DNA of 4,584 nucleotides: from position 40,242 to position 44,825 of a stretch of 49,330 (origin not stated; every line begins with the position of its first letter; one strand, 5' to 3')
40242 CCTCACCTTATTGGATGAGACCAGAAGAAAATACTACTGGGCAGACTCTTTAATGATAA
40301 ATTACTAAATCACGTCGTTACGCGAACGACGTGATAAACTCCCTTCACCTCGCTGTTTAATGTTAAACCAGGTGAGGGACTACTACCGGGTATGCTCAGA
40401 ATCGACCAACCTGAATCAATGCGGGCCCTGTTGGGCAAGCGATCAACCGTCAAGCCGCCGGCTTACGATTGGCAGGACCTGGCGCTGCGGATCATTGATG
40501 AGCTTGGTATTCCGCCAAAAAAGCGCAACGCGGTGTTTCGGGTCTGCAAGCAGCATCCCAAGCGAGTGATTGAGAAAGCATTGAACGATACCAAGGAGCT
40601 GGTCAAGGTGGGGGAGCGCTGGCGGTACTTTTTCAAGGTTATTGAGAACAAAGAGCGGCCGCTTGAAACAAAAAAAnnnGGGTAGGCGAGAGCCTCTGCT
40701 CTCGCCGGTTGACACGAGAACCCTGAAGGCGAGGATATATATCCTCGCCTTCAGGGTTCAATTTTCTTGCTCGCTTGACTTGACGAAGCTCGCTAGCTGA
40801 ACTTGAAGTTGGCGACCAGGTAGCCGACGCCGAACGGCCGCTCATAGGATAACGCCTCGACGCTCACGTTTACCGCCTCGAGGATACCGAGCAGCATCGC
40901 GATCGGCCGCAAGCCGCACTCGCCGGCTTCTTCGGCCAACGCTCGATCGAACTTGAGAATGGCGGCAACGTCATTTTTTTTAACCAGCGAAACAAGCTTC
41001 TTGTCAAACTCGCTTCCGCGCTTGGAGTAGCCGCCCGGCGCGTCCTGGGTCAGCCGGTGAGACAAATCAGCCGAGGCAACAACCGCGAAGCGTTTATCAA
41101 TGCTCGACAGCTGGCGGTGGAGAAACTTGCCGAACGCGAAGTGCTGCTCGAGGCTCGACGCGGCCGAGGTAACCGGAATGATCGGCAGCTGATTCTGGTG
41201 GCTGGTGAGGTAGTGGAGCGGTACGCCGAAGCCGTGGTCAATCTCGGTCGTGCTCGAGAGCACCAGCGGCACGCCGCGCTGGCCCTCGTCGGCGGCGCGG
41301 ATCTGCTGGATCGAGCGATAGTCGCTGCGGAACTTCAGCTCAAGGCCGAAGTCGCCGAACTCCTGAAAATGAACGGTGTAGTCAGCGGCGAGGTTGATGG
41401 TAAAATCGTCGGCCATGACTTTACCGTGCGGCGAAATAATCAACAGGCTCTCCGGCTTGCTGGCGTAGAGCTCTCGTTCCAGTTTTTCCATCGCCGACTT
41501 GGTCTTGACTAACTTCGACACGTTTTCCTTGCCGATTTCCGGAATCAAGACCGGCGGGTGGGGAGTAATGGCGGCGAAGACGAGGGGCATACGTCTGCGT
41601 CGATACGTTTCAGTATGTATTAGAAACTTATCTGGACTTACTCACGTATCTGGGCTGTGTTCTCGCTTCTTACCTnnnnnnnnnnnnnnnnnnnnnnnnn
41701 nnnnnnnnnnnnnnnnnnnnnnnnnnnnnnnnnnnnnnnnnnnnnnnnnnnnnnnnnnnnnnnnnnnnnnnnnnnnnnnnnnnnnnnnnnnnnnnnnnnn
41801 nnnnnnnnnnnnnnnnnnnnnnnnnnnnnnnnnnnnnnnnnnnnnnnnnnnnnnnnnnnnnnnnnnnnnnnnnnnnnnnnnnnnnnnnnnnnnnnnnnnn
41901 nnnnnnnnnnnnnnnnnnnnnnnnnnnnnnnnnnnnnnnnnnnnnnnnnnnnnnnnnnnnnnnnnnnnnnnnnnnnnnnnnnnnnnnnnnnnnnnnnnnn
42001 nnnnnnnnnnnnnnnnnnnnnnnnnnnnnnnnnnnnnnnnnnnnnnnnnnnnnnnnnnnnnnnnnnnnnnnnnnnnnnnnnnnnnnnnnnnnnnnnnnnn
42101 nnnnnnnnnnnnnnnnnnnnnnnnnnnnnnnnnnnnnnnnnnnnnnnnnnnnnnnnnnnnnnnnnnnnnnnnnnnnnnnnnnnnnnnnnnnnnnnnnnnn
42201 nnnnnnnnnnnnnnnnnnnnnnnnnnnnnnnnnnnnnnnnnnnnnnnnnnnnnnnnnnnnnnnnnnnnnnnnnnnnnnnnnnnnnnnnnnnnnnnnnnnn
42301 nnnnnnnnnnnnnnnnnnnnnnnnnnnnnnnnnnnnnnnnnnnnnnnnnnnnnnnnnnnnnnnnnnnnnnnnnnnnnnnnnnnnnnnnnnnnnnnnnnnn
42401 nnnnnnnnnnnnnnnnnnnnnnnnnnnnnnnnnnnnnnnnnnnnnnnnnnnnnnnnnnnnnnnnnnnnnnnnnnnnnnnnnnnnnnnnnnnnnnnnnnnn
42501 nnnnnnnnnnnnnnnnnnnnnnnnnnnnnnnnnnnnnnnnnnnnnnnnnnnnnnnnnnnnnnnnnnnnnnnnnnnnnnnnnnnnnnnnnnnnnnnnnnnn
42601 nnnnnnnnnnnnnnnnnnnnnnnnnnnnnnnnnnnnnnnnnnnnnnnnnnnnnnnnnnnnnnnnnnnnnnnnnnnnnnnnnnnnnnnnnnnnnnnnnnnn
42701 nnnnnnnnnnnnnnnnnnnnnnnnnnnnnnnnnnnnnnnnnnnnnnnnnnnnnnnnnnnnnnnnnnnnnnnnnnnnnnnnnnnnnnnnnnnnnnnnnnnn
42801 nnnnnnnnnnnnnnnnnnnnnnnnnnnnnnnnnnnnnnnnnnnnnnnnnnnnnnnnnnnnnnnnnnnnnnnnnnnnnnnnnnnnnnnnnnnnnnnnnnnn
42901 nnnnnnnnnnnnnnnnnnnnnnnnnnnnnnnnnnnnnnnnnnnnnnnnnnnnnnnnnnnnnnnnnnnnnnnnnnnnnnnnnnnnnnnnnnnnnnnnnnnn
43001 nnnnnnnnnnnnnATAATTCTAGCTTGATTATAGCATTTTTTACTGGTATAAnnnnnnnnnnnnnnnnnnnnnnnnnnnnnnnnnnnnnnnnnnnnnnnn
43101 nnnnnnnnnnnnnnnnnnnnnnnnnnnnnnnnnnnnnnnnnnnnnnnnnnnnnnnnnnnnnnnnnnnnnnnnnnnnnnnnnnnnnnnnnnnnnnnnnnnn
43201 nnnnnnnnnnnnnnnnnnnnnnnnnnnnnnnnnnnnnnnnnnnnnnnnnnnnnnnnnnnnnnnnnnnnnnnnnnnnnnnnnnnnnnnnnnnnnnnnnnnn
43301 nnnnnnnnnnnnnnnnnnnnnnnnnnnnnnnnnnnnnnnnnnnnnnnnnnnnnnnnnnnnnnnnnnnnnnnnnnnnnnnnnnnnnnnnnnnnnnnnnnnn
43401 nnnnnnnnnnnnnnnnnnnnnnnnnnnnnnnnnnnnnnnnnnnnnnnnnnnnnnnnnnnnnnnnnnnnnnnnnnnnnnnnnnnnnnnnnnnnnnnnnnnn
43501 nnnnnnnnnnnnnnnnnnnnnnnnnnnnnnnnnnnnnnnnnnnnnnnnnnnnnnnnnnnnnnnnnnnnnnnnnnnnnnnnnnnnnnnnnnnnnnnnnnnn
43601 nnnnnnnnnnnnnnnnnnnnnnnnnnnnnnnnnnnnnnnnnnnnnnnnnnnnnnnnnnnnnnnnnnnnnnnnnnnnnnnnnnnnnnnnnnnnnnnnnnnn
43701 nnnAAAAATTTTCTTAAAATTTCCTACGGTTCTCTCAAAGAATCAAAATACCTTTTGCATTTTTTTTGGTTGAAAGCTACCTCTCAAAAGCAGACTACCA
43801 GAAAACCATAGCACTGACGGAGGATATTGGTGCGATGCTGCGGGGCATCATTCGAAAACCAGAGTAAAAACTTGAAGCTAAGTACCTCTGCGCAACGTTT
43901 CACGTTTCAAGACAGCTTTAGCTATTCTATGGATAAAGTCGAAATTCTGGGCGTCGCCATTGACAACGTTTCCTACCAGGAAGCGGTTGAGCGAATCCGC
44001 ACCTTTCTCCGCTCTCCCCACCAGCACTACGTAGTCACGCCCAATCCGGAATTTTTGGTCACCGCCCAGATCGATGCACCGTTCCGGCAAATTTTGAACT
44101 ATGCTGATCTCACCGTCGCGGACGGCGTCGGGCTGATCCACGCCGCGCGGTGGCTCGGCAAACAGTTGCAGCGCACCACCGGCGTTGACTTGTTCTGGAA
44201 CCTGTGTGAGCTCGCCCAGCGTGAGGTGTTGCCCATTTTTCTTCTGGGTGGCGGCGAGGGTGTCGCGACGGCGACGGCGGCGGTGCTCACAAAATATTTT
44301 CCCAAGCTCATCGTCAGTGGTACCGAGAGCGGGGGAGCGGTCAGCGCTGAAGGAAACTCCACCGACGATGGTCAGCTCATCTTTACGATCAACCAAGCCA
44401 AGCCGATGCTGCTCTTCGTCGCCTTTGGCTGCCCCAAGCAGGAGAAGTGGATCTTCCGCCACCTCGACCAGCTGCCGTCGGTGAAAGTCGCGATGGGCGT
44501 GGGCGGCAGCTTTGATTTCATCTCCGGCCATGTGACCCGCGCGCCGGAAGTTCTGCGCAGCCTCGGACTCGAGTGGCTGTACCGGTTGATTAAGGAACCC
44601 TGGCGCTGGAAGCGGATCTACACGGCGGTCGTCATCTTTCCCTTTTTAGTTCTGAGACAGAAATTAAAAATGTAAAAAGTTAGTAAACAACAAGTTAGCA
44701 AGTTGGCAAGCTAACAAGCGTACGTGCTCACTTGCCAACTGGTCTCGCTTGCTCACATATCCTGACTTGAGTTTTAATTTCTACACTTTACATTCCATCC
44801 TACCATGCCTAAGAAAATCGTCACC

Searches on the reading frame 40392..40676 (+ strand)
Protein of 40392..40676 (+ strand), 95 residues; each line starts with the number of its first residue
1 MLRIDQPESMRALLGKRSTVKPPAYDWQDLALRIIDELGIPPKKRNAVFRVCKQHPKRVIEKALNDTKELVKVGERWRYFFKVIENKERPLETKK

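Call 5: search_protein_families(library=pfam, max_evalue=1, proteins=[window:40392-40676:+])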
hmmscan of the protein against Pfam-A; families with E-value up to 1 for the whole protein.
seq(95 aa): 1 family
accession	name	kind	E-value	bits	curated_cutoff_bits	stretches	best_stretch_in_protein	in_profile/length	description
PF20455.3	DUF6708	-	0.0042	17.3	27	1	20-89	51-126/200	Family of unknown function (DUF6708)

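Call 9: search_protein_families(library=phrogs, max_evalue=1, proteins=[window:40392-40676:+])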
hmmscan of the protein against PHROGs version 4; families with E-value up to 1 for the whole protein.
seq(95 aa): 1 family
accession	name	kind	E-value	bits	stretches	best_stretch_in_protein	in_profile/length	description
phrog_27070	-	unknown function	0.18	13.1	1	61-93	76-108/117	-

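Call 51: search_protein_families(library=padloc, max_evalue=1, proteins=[window:40392-40676:+])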
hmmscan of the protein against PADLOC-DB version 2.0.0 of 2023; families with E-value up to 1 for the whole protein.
seq(95 aa): 0 families

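Call 52: search_protein_families(library=ncbifam, max_evalue=1, proteins=[window:40392-40676:+])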
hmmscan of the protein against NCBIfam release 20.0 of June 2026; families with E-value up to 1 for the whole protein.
seq(95 aa): 0 families

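Call 59: find_homologous_proteins(query=window:40392-40676:+, max_evalue=0.001)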
Query seq(95 aa) (95 aa): 262 proteins with E <= 0.001 among 262 candidates; the best 120 are listed.
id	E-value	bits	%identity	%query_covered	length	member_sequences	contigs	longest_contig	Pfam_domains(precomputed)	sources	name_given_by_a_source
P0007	1.9e-49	184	95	93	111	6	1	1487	-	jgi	-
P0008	8.8e-41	156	80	98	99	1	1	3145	-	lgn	-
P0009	1.8e-32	129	71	83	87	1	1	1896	-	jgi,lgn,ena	-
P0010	5.1e-32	128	70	87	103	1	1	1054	-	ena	-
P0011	9.6e-32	127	65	85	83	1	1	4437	-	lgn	-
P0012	1.0e-31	127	66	93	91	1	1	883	-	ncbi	-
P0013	1.6e-31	126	64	92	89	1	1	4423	-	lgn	-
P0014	7.8e-31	124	67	86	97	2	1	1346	-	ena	-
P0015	2.2e-30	123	63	87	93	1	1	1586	-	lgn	-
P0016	8.2e-30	121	58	97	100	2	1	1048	-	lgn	-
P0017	1.3e-29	120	66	87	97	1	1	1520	-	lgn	-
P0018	1.4e-29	120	63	94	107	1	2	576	-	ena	-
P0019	1.5e-29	120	64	91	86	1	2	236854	-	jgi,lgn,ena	-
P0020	2.6e-29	119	66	84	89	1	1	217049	-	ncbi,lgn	-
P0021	3.2e-29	119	66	78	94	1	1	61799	-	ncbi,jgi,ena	ncbi:MAG: hypothetical protein WCV92_04130 [Candidatus Buchananbacteria bacterium]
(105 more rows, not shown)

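Call 61: find_encoding_contigs(protein=P0008, flank=5000, max_places=3)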
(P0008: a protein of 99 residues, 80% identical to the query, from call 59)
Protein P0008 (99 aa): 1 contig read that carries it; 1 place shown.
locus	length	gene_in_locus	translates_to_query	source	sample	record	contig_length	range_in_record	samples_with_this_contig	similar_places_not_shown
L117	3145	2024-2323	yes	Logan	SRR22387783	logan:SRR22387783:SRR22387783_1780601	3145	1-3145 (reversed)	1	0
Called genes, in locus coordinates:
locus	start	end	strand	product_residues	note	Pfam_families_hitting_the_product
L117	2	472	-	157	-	?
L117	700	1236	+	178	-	-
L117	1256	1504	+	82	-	-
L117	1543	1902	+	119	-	-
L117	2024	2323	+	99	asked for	-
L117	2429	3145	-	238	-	?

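Call 62: find_encoding_contigs(protein=P0007, flank=5000, max_places=3)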
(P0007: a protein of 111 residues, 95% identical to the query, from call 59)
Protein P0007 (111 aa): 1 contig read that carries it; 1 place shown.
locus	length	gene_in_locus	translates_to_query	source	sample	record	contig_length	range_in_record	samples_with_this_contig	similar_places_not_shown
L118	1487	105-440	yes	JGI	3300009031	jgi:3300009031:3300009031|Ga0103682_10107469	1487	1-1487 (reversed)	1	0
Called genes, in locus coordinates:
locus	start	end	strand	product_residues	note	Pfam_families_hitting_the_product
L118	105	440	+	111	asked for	-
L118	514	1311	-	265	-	PF02900:LigB, PF01875:Memo (weak)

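Call 63: find_encoding_contigs(protein=P0011, flank=5000, max_places=3)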
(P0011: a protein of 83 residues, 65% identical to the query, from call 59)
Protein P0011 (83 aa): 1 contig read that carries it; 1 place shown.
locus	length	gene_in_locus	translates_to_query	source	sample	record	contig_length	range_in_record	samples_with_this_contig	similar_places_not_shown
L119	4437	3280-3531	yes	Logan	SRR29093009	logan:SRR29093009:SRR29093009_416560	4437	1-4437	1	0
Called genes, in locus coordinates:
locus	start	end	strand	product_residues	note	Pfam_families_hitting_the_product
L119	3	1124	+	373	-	?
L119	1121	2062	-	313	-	PF00551:Formyl_trans_N, PF02911:Formyl_trans_C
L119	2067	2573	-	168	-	PF01327:Pep_deformylase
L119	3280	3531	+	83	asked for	-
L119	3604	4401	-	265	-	PF02900:LigB, PF01875:Memo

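Call 71: find_related_loci(query=A5, collection=genome_contigs, flank=3500)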
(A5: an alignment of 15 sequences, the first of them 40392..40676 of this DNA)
Query A5 (95 aa) in genome_contigs; peptide patterns used: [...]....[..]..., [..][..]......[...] (x = any residue, [..] = any of these).
343 stretches matched a pattern; 291 encode a relative of the query (tblastn E <= 1e-3); the best 80 are kept; 80 distinct loci.
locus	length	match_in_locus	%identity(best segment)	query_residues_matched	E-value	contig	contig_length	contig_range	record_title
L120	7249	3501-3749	66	7-86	9e-34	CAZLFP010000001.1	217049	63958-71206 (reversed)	MAG TPA_asm: uncultured Gammaproteobacteria bacterium isolate SRP141376_co3_30 genome assembly, contig: NODE_52_length_2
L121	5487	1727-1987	61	1-86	1e-33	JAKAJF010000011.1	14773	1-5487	MAG: bacterium isolate WY3.bin75 NODE_7143_length_14773_cov_1.223133, whole genome shotgun sequence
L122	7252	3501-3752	60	5-88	3e-33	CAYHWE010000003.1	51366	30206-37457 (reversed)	MAG TPA_asm: uncultured Gammaproteobacteria bacterium isolate ERP119705_co15_594 genome assembly, contig: NODE_414_lengt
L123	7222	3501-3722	66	16-89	5e-33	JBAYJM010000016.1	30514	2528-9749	MAG: Candidatus Buchananbacteria bacterium isolate SO_2016_GW1_56 scaffold02708_OW334_2016, whole genome shotgun sequenc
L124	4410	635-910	58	2-93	1e-32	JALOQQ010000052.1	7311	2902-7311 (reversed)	MAG: Planctomycetota bacterium isolate Prado159 scaffold_12009, whole genome shotgun sequence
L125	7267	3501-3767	57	1-89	2e-32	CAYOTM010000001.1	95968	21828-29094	MAG TPA_asm: uncultured Gammaproteobacteria bacterium isolate SRP192927_co6_793 genome assembly, contig: NODE_178_length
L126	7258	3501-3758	60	3-88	4e-32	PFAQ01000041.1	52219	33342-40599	MAG: Candidatus Falkowbacteria bacterium CG10_big_fil_rev_8_21_14_0_10_39_9 CG10_8_21_14_0.10_scaffold_1873_c, whole gen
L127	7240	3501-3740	61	6-85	3e-32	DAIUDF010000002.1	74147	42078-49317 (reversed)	MAG TPA_asm: Candidatus Moraniibacteriota bacterium isolate CTOTU18587 NODE_304_length_74147_cov_9.407588, whole genome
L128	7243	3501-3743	58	7-87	6e-32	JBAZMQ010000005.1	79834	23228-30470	MAG: Patescibacteria group bacterium isolate SO_2017_LW4_47 scaffold_353_c1_LW137-91_2017, whole genome shotgun sequence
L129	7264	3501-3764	55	7-94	2e-31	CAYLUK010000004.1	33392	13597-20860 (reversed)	MAG TPA_asm: uncultured Gammaproteobacteria bacterium isolate SRP062349_co1_88 genome assembly, contig: NODE_146_length_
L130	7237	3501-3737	63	7-84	1e-31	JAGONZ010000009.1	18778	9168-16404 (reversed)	MAG: Candidatus Buchananbacteria bacterium isolate Gw_Eff_bin_20 Gw_Eff_6250_length_18778_cov_5.633693, whole genome sho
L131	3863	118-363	61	6-87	2e-31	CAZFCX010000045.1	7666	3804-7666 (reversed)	MAG TPA_asm: uncultured Bdellovibrionales bacterium isolate SRP239243_co1_144 genome assembly, contig: NODE_17307_length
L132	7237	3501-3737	58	5-83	4e-31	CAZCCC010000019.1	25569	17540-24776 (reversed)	MAG TPA_asm: uncultured Gammaproteobacteria bacterium isolate SRP241326_co3_326 genome assembly, contig: NODE_2705_lengt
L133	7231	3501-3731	60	13-89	5e-31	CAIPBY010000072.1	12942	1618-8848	MAG: Candidatus Buchananbacteria bacterium isolate MJ120702A_bin-902 genome assembly, contig: bin-902:072/101, whole gen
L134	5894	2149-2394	61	7-89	3e-31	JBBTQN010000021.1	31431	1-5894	MAG: Patescibacteria group bacterium isolate H43-bin053_1 H43_bin053_1_000000000021, whole genome shotgun sequence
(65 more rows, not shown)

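Call 92: predict_structure(alignment_id=A5)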
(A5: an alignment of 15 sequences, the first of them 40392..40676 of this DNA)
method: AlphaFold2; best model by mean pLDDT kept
length: 95 residues; sequences in the alignment: 15
mean_pLDDT: 75.1   pTM: 0.53
mean pLDDT of the five models: 75.1, 74.9, 73.5, 72.9, 72.3
residues with pLDDT >= 90: 6; 70-90: 57; 50-70: 21; < 50: 11
segments of 3 or more residues with pLDDT < 50: 1-3, 92-95
pLDDT, mean of each block of 10 residues (from residue 1): 51 51 74 89 89 88 88 82 78 49
secondary structure, 60 per line:
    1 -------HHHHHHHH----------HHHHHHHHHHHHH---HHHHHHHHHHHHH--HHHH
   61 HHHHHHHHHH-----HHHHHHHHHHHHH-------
elements in order: H8-15 H26-38 H42-54 H57-70 H76-88

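Call 96: fold_search(model_id=the predicted structure, library=pdb)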
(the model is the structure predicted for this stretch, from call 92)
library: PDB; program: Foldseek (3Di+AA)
matches with E <= 10: 3; with E <= 0.001: 0
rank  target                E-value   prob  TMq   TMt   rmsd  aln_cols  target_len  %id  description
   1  7mbw_B                7.0e+00  0.10  0.40  0.12   5.9        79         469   13  Crystal structure of TnsC(1-503)A225V (released 2022-02-23)
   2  8val_B                7.9e+00  0.04  0.25  0.09   8.2        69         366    6  Structure of the E. coli clamp loader bound to the beta clamp in a Open-DNAp/t conformation (released 2024-03-27)
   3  6kon_F                9.5e+00  0.02  0.23  0.15  14.4        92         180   11  Mycobacterium tuberculosis initial transcription complex comprising sigma H and 5'-OH RNA of 5 nt (released 2020-03-11)

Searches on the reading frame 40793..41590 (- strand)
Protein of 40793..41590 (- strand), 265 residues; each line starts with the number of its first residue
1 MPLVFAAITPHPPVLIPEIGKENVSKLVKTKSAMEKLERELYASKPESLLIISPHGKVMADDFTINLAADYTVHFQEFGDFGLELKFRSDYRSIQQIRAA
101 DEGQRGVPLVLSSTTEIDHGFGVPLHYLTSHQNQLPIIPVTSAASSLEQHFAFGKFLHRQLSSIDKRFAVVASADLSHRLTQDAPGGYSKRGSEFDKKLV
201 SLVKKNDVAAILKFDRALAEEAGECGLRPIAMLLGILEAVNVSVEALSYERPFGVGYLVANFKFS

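Call 24: search_protein_families(library=pfam, max_evalue=0.001, proteins=[window:40793-41590:-])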
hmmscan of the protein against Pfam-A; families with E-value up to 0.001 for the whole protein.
window:40793-41590:- (265 aa): 2 families
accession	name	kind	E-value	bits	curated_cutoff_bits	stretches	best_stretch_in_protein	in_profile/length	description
PF02900.23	LigB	-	4.1e-35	121.6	26.3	1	6-259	2-268/269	Catalytic LigB subunit of aromatic ring-opening dioxygenase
PF01875.22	Memo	-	1.1e-06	28.6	27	1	115-250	118-250/269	Memo-like protein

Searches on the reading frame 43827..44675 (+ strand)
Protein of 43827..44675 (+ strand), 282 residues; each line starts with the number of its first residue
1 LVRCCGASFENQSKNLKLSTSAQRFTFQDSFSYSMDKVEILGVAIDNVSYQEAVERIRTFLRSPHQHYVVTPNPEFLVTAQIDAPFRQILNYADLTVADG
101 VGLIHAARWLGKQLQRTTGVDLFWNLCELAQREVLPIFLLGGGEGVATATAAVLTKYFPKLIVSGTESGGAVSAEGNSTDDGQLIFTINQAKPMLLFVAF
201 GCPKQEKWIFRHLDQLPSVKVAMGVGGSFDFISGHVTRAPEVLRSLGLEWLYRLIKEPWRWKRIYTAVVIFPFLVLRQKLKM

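Call 24: search_protein_families(library=pfam, max_evalue=0.001, proteins=[window:43827-44675:+])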
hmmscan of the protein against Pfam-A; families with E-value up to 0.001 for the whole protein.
window:43827-44675:+ (282 aa): 1 family
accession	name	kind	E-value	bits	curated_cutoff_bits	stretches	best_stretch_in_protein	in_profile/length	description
PF03808.19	Glyco_tran_WecG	-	5.3e-57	192.7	27.4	1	93-265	1-168/168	Glycosyl transferase WecG/TagA/CpsF family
